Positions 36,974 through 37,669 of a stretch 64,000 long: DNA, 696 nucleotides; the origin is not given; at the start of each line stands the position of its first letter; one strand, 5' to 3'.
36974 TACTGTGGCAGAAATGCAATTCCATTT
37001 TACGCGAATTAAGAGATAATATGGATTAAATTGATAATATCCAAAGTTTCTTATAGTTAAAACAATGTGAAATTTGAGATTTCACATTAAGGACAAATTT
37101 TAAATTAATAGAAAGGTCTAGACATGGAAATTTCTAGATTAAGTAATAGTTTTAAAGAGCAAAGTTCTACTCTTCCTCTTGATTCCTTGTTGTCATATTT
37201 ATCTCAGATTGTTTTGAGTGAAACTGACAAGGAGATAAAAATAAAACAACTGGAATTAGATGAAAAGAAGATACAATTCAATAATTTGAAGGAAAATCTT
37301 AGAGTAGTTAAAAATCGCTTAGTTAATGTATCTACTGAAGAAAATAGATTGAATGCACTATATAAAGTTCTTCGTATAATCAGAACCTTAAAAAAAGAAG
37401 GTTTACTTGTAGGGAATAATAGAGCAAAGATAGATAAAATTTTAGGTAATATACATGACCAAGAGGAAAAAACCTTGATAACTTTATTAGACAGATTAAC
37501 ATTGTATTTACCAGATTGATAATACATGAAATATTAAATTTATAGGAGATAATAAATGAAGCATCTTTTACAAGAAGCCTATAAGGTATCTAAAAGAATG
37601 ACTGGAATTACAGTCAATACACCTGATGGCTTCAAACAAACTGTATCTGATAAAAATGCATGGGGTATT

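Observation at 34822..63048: Extended late promoter consensus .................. repeated 8 times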

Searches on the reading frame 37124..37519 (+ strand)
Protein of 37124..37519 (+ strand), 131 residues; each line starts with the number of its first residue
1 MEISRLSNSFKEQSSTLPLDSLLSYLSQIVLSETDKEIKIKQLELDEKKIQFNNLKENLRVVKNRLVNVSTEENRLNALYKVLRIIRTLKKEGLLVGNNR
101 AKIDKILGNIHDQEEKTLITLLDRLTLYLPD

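Call 25: search_protein_families(library=phrogs, proteins=[window:37124-37519:+], max_evalue=0.01)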
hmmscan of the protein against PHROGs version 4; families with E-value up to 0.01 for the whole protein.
window:37124-37519:+ (131 aa): 0 families

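Call 37: search_protein_families(library=pfam, proteins=[window:37124-37519:+], max_evalue=0.1)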
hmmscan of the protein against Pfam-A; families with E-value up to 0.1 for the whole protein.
window:37124-37519:+ (131 aa): 1 family
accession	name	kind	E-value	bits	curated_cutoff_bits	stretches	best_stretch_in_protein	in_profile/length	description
PF09702.15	Cas_Csa5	-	0.03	15.2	23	1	64-115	16-64/101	CRISPR-associated protein (Cas_Csa5)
